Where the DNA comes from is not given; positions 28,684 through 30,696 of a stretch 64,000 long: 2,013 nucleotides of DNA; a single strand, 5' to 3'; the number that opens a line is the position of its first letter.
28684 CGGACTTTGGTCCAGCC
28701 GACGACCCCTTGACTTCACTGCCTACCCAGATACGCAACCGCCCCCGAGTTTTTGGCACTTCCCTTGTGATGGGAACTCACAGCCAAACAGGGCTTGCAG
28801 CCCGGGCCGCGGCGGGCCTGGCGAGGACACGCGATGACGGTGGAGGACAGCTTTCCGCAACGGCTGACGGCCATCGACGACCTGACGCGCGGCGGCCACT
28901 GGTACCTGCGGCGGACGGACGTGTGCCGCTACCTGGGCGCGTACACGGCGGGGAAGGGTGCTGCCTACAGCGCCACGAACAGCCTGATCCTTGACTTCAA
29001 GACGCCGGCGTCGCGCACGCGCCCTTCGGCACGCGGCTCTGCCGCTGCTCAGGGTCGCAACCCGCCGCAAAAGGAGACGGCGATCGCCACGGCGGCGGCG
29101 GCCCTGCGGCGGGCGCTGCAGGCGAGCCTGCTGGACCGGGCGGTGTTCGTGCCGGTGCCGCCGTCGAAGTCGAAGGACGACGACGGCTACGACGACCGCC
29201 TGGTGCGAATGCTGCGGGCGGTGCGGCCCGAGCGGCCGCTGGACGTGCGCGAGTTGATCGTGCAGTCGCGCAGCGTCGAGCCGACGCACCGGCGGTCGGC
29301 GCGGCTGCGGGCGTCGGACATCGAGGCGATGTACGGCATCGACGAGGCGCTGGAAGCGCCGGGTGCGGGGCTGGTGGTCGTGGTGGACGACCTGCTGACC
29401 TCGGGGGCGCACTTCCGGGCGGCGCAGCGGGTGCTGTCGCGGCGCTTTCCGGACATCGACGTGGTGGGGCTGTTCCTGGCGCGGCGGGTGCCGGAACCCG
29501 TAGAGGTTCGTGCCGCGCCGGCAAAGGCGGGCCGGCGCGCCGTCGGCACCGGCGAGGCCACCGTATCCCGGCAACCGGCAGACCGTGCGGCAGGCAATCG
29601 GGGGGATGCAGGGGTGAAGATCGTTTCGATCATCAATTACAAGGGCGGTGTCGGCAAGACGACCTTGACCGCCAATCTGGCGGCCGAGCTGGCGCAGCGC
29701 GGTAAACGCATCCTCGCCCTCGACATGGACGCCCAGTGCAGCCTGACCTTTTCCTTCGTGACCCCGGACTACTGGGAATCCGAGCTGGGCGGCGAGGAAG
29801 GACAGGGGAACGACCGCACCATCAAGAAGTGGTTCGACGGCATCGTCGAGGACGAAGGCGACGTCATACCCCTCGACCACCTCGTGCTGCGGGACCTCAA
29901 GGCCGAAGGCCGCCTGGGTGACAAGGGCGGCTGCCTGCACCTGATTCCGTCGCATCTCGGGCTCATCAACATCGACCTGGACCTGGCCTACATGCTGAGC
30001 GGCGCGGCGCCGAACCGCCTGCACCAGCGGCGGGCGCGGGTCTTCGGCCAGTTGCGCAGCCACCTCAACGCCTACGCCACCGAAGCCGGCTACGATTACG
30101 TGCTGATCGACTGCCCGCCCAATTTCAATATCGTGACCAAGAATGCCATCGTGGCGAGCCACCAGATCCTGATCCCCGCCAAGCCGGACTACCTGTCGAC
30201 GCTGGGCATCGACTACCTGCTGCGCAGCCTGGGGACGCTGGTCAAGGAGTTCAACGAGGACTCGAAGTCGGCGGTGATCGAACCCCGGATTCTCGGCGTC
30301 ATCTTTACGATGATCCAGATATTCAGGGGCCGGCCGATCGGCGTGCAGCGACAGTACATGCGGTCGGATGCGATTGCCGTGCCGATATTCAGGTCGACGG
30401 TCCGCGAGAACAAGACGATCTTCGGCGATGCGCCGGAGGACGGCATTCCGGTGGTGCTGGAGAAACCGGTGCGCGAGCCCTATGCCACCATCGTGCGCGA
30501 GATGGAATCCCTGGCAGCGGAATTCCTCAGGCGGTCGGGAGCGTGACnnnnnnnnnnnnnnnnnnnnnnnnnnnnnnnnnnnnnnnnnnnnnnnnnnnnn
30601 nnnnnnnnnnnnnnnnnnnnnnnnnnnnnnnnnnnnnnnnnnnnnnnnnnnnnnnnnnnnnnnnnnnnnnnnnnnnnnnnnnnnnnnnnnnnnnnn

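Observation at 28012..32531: Tight operon: PRTase::ParA-like ATPase fusion, small unknown protein and ComM/YifB, preceded by VapBC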

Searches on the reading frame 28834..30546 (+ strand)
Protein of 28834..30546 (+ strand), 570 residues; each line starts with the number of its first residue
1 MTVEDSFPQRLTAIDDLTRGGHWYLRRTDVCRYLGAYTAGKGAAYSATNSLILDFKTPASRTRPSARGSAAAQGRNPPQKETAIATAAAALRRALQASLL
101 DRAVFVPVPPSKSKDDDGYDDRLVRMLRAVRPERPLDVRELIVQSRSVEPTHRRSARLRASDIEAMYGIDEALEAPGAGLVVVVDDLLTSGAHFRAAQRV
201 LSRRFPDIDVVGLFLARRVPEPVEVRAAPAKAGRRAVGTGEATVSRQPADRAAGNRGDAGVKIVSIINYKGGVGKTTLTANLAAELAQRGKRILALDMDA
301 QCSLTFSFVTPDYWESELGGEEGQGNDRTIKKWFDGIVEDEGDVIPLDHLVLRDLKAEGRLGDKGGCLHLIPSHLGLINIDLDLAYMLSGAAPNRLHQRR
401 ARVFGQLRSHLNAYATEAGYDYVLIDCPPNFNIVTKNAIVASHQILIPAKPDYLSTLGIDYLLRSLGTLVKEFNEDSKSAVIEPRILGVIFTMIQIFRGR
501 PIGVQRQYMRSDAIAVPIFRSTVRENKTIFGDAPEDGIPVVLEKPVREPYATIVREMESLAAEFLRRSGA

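Call 3: search_protein_families(library=pfam, proteins=[window:28834-30546:+], max_evalue=0.01)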
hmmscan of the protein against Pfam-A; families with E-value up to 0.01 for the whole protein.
window:28834-30546:+ (570 aa): 9 families
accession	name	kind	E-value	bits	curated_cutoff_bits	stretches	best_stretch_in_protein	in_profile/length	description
PF13614.12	AAA_31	-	2.6e-35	122.4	27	1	262-475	2-173/177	AAA domain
PF01656.29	CbiA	-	6.3e-18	65.4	25.4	1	265-495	2-84/125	CobQ/CobB/MinD/ParA nucleotide binding domain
PF10609.15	ParA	-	5.3e-08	33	27.1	1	262-299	4-41/246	NUBPL iron-transfer P-loop NTPase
PF06564.18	CBP_BcsQ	-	7.6e-08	32.6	21.3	1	263-311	3-51/234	Cellulose biosynthesis protein BcsQ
PF09140.17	MipZ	-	2.2e-06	27.6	20.7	1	263-301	2-40/262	ATPase MipZ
PF02374.21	ArsA_ATPase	-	3.6e-06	26.9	24.3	1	268-308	7-47/305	Anion-transporting ATPase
PF07015.17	VirC1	-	2.2e-05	24.4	24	1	262-301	2-41/231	VirC1 protein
PF13481.12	AAA_25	-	0.00021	21.4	27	0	268-294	39-64/195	AAA domain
PF00142.24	Fer4_NifH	-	0.00036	20.5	25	1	269-302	7-40/271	4Fe-4S iron sulfur cluster binding proteins, NifH/frxC family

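Call 4: search_protein_families(library=padloc, proteins=[window:28834-30546:+], max_evalue=0.01)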
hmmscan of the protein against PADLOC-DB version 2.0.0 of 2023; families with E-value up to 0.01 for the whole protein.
window:28834-30546:+ (570 aa): 3 families
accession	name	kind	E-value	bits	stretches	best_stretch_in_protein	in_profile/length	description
PDLC03962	ShosT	-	2.7e-33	113.8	1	10-221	2-214/237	-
PDLC04559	PDC-M28B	-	6.5e-08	30.1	1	261-299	128-166/438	-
PDLC04560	PDC-M28B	-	0.00055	17.4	1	257-301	10-54/327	-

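Call 5: search_protein_families(library=ncbifam, proteins=[window:28834-30546:+], max_evalue=0.01)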
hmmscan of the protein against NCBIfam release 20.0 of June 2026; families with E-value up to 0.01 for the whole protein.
window:28834-30546:+ (570 aa): 27 families (the best 25 are shown)
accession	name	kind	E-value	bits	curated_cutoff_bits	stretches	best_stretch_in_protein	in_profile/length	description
TIGR03453.1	partition_RepA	equivalog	3e-23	82.3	348.45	2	255-306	98-149/387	plasmid partitioning protein RepA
NF041546.1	ParA_partition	equivalog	2.8e-22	79.3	180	2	263-305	1-43/203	ParA family partition ATPase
NF010443.0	PRK13869.1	subfamily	1.8e-15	56.7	446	2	242-305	102-165/405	plasmid-partitioning protein RepA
TIGR03371.1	cellulose_yhjQ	equivalog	3e-15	56.4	157.85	1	261-311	1-51/246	cellulose biosynthesis protein BcsQ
TIGR01968.1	minD_bact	equivalog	2.4e-13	50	212.9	2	262-300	2-40/261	septum site-determining protein MinD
TIGR01969.1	minD_arch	subfamily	3.1e-11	42.9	201.75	1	263-300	2-39/251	cell division ATPase MinD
NF047398.1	AAA_KGGVGR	domain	7.1e-11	42.8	90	1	261-299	2-40/190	KGGVGR-motif variant AAA ATPase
NF041283.1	PrgP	equivalog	1.4e-09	37.7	400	2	418-496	122-196/297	ParA superfamily DNA segregation protein PrgP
TIGR01007.1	eps_fam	subfamily_domain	1e-07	31.7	108.05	1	259-303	15-59/204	polysaccharide biosynthesis tyrosine autokinase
NF010259.0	PRK13705.1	equivalog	1.6e-07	30.7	725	1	407-468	224-286/388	plasmid-partitioning protein SopA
NF041136.1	MrpORP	equivalog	3e-06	26.8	450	1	264-300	8-44/365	iron-sulfur cluster carrier protein MrpORP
NF010423.0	PRK13849.1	equivalog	5.2e-06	26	313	1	262-302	2-42/231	conjugal transfer ATPase VirC1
TIGR01281.1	DPOR_bchL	equivalog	7.1e-06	25.6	345.15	1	267-308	5-46/268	ferredoxin:protochlorophyllide reductase (ATP-dependent) iron-sulfur ATP-binding protein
NF053622.1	ATPseBagAMYCTU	equivalog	8.5e-06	25.4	400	1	266-308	11-53/325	ATPase BagA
TIGR00345.1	GET3_arsA_TRC40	subfamily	1e-05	25.2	135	1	270-308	5-43/299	TRC40/GET3/ArsA family transport-energizing ATPase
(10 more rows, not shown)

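Call 8: find_homologous_proteins(query=window:28834-30546:+, max_evalue=0.00001)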
Query window:28834-30546:+ (570 aa): 624 proteins with E <= 0.00001 among 8000 candidates; the best 120 are listed.
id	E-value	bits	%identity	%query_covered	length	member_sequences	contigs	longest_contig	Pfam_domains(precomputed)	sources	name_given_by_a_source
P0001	0.0e+0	1265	100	100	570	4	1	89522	PF10609.16,PF01656.30,PF13614.13,PF07015.18,PF09140.18,PF06564.19,PF02374.22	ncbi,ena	-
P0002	0.0e+0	1187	94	100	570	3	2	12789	PF10609.16,PF01656.30,PF13614.13,PF07015.18,PF09140.18,PF06564.19,PF02374.22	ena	-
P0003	0.0e+0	1169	93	100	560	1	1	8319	PF10609.16,PF01656.30,PF13614.13,PF07015.18,PF09140.18,PF06564.19,PF02374.22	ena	-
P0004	0.0e+0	1136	91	100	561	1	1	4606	PF10609.16,PF01656.30,PF13614.13,PF07015.18,PF09140.18,PF06564.19,PF02374.22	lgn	-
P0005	0.0e+0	1119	89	100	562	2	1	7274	PF10609.16,PF01656.30,PF13614.13,PF07015.18,PF09140.18,PF06564.19,PF02374.22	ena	-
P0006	0.0e+0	1116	88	100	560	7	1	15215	PF10609.16,PF01656.30,PF13614.13,PF07015.18,PF09140.18,PF06564.19,PF02374.22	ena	-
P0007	0.0e+0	1115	89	100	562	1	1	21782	PF10609.16,PF01656.30,PF13614.13,PF07015.18,PF09140.18,PF06564.19,PF02374.22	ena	-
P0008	0.0e+0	1110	89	100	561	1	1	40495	PF10609.16,PF01656.30,PF13614.13,PF07015.18,PF09140.18,PF06564.19,PF02374.22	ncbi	-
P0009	0.0e+0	1108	88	100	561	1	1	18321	PF10609.16,PF01656.30,PF13614.13,PF07015.18,PF09140.18,PF06564.19,PF02374.22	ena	-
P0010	0.0e+0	1107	88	100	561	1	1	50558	PF10609.16,PF01656.30,PF13614.13,PF07015.18,PF09140.18,PF06564.19,PF02374.22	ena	-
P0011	0.0e+0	1042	84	100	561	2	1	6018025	PF10609.16,PF01656.30,PF13614.13,PF07015.18,PF09140.18,PF06564.19,PF02374.22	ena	-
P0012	0.0e+0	1036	83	100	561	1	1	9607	PF10609.16,PF01656.30,PF13614.13,PF07015.18,PF09140.18,PF06564.19,PF02374.22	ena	-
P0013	0.0e+0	1020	83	100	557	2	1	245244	PF10609.16,PF01656.30,PF13614.13,PF09140.18,PF06564.19,PF02374.22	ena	-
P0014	2.0e-295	999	81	100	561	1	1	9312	PF10609.16,PF01656.30,PF13614.13,PF07015.18,PF09140.18,PF06564.19,PF02374.22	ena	-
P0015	6.2e-294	994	81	100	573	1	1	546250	PF10609.16,PF01656.30,PF13614.13,PF07015.18,PF09140.18,PF06564.19,PF02374.22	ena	-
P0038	7.0e-258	875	69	100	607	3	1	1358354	PF10609.16,PF01656.30,PF13614.13,PF07015.18,PF09140.18,PF06564.19,PF02374.22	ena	-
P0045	2.5e-162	559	80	55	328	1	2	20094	PF10609.16,PF01656.30,PF13614.13,PF07015.18,PF09140.18,PF06564.19,PF02374.22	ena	-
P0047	1.8e-140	487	71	55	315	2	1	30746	PF10609.16,PF01656.30,PF13614.13,PF07015.18,PF09140.18,PF06564.19,PF02374.22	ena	-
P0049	2.7e-125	437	60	59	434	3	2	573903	PF10544.16,PF10609.16,PF01656.30,PF13455.13,PF13614.13,PF07015.18,PF09140.18,PF06564.19,PF02374.22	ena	-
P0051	1.6e-120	421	63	54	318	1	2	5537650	PF10609.16,PF01656.30,PF13614.13,PF07015.18,PF09140.18,PF06564.19,PF02374.22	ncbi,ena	-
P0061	1.3e-97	346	53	56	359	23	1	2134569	PF10609.16,PF01656.30,PF13614.13,PF09140.18,PF06564.19,PF02374.22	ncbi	ncbi:ParA family protein [Enterobacter roggenkampii]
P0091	3.2e-87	311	53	54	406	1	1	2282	PF00142.25,PF10609.16,PF01656.30,PF13614.13,PF07015.18,PF09140.18,PF06564.19,PF02374.22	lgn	-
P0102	1.8e-85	306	50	55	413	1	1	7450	PF00142.25,PF10609.16,PF01656.30,PF13614.13,PF09140.18,PF06564.19,PF02374.22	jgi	-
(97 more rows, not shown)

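Call 9: find_encoding_contigs(protein=P0011, flank=8000, max_places=3)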
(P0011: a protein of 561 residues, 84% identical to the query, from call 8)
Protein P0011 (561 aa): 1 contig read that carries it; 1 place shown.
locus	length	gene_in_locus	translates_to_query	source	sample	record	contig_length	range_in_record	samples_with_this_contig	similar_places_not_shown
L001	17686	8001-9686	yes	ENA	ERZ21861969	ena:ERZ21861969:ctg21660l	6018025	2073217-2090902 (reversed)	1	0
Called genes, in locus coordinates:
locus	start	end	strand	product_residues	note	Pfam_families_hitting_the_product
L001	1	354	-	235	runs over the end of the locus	-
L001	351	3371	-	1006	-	PF02384:N6_Mtase, PF20473:MmeI_Mtase, PF07669:Eco57I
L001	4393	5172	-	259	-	PF02661:Fic (faint)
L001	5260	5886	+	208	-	-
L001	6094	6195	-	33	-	-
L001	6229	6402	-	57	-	PF00239:Resolvase (weak)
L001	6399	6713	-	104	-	PF00239:Resolvase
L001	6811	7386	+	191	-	PF00239:Resolvase, PF02796:HTH_7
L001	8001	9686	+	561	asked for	PF01656:CbiA, PF02374:ArsA_ATPase (faint), PF06564:CBP_BcsQ (faint), PF07015:VirC1 (faint), PF09140:MipZ (faint), PF10609:ParA (weak), PF13614:AAA_31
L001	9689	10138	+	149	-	-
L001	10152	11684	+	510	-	PF13541:ChlI, PF05496:RuvB_N (faint), PF00158:Sigma54_activat (faint), PF01078:Mg_chelatase, PF07728:AAA_5, PF00493:MCM (weak), PF13335:Mg_chelatase_C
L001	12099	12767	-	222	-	PF08378:NERD, PF01396:Zn_ribbon_Top1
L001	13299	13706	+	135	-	-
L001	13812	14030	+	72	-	-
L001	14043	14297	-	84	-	PF01609:DDE_Tnp_1 (weak), PF13586:DDE_Tnp_1_2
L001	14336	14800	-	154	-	PF13340:DUF4096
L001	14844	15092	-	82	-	PF05069:Phage_tail_S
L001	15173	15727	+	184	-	-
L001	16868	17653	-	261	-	-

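Call 10: find_encoding_contigs(protein=P0038, flank=8000, max_places=3)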
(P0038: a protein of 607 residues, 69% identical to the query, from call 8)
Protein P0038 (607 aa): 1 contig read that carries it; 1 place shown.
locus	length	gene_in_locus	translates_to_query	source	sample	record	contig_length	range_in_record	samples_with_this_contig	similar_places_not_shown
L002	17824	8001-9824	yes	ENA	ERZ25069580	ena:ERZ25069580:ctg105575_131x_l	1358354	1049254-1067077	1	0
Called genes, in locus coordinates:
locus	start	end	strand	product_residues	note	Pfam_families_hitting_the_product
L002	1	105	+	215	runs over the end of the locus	PF01011:PQQ, PF13360:PQQ_2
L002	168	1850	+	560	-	-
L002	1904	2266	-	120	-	-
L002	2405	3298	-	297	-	-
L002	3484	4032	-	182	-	PF00857:Isochorismatase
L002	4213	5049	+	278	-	PF01209:Ubie_methyltran, PF08003:Methyltransf_9 (weak), PF13489:Methyltransf_23, PF01728:FtsJ (faint), PF13847:Methyltransf_31, PF08241:Methyltransf_11, PF08242:Methyltransf_12, PF13649:Methyltransf_25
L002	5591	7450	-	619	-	PF00355:Rieske, PF22543:Rieske_4 (faint)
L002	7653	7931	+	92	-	-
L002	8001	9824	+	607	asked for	PF01656:CbiA, PF02374:ArsA_ATPase (weak), PF06564:CBP_BcsQ (weak), PF07015:VirC1 (faint), PF09140:MipZ (faint), PF10609:ParA, PF13614:AAA_31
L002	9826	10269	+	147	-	-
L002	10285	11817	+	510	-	PF13541:ChlI, PF00158:Sigma54_activat (faint), PF01078:Mg_chelatase, PF07728:AAA_5, PF00493:MCM (weak), PF13335:Mg_chelatase_C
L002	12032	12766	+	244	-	PF13847:Methyltransf_31, PF08241:Methyltransf_11, PF08242:Methyltransf_12 (weak), PF13649:Methyltransf_25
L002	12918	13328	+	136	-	PF13335:Mg_chelatase_C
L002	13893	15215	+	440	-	PF00078:RVT_1, PF08388:GIIM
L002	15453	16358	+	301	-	PF00296:Bac_luciferase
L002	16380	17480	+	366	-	PF02958:EcKL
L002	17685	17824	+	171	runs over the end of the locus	PF02577:BFN_dom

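Call 11: find_encoding_contigs(protein=P0049, flank=7000, max_places=3)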
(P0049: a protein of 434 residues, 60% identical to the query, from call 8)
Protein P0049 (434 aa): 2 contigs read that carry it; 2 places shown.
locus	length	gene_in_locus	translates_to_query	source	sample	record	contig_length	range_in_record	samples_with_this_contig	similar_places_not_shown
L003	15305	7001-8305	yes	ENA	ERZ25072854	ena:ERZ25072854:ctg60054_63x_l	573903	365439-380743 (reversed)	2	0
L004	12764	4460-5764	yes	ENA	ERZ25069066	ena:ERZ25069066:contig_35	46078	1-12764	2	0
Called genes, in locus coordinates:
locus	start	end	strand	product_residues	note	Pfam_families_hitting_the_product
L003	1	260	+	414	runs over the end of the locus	PF13000:Acatn, PF07690:MFS_1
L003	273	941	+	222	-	PF02230:Abhydrolase_2, PF12146:Hydrolase_4 (faint), PF00756:Esterase (weak), PF01738:DLH (faint), PF20434:BD-FAE (faint), PF00326:Peptidase_S9 (faint)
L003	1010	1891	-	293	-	PF12146:Hydrolase_4, PF00561:Abhydrolase_1, PF12697:Abhydrolase_6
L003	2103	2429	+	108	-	PF04014:MazE_antitoxin (weak)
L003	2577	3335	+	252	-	PF03167:UDG (weak)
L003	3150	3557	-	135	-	-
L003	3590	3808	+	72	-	PF15919:HicB_lk_antitox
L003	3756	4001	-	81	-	-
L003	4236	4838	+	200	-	PF13560:HTH_31 (faint), PF01381:HTH_3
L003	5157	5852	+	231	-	-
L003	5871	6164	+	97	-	PF01555:N6_N4_Mtase (weak)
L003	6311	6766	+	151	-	-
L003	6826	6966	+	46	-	-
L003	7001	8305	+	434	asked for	PF10544:T5orf172, PF13455:MUG113, PF10609:ParA, PF01656:CbiA, PF02374:ArsA_ATPase (weak), PF06564:CBP_BcsQ (weak), PF07015:VirC1 (faint), PF13614:AAA_31, +1 more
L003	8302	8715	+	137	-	-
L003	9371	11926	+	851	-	PF04851:ResIII, PF00270:DEAD (weak)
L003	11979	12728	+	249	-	PF00106:adh_short, PF08659:KR, PF13561:adh_short_C2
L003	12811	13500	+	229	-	PF00462:Glutaredoxin (weak)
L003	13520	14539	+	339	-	PF00520:Ion_trans, PF07885:Ion_trans_2, PF22614:Slo-like_RCK, PF02254:TrkA_N, PF06241:Castor_Poll_mid (weak)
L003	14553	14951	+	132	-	PF10722:YbjN, PF22550:CesT_Tir_1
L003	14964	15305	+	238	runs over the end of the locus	PF04012:PspA_IM30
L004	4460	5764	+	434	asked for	PF10544:T5orf172, PF13455:MUG113, PF10609:ParA, PF01656:CbiA, PF02374:ArsA_ATPase (weak), PF06564:CBP_BcsQ (weak), PF07015:VirC1 (faint), PF13614:AAA_31, +1 more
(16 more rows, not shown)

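Call 12: find_encoding_contigs(protein=P0061, flank=7000, max_places=3)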
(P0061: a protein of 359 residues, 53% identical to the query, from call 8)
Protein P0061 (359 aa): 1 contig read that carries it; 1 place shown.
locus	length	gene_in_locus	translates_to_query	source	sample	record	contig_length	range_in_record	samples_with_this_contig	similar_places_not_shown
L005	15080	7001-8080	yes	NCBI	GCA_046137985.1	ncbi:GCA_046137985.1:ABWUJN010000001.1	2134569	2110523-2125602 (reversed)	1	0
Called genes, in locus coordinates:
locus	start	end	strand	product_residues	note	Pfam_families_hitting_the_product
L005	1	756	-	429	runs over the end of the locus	PF02040:ArsB, PF03600:CitMHS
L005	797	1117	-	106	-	PF01022:HTH_5, PF12840:HTH_20 (weak)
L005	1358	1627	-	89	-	-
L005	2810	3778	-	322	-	-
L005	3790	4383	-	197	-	PF07022:Phage_CI_repr, PF16452:Phage_CI_C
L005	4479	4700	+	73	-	-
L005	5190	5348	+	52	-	-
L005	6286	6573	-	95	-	-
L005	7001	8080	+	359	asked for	PF01656:CbiA, PF02374:ArsA_ATPase (weak), PF06564:CBP_BcsQ (faint), PF09140:MipZ (faint), PF10609:ParA, PF13614:AAA_31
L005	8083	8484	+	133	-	-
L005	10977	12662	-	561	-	PF06826:Asp-Al_Ex, PF02080:TrkA_C, PF06826:Asp-Al_Ex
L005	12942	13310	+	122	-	PF11045:YbjM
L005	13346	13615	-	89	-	PF00462:Glutaredoxin, PF05768:Glrx-like (weak)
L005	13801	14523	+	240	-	PF00881:Nitroreductase, PF28600:Nitroreductase_C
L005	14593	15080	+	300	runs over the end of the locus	PF18030:Rimk_N, PF14397:ATPgrasp_ST (faint), PF02655:ATP-grasp_3, PF08443:RimK, PF02955:GSH-S_ATP, PF07478:Dala_Dala_lig_C (weak)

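Call 13: find_encoding_contigs(protein=P0051, flank=7000, max_places=3)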
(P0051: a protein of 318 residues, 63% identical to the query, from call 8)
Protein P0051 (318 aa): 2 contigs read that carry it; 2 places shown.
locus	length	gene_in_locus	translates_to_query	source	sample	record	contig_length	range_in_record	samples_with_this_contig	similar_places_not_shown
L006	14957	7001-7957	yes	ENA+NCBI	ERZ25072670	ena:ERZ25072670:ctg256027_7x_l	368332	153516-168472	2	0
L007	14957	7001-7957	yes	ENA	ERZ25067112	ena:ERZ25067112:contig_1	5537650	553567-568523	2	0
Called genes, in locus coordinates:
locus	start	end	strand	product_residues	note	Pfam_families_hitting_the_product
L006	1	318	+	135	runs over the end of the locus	-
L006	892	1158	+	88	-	-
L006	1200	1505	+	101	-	PF10387:DUF2442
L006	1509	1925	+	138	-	PF08780:NTase_sub_bind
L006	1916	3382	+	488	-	PF01909:NTP_transf_2 (weak), PF18765:Polbeta, PF18741:MTES_1575 (faint), PF01420:Methylase_S, PF04480:DUF559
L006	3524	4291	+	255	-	PF01420:Methylase_S (weak)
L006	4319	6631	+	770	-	-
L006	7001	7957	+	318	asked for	PF01656:CbiA, PF02374:ArsA_ATPase (weak), PF06564:CBP_BcsQ (weak), PF07015:VirC1 (faint), PF09140:MipZ (faint), PF10609:ParA, PF13614:AAA_31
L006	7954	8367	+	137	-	-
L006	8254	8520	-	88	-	-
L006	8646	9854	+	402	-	PF13173:AAA_14, PF13635:DUF4143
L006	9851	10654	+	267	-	PF04313:HSDR_N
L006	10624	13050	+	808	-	PF04851:ResIII, PF18766:SWI2_SNF2, PF22679:T1R_D3-like, PF11867:T1RH-like_C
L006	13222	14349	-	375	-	PF04909:Amidohydro_2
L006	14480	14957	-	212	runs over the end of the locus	PF08534:Redoxin, PF00578:AhpC-TSA, PF02630:SCO1-SenC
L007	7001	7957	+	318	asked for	PF01656:CbiA, PF02374:ArsA_ATPase (weak), PF06564:CBP_BcsQ (weak), PF07015:VirC1 (faint), PF09140:MipZ (faint), PF10609:ParA, PF13614:AAA_31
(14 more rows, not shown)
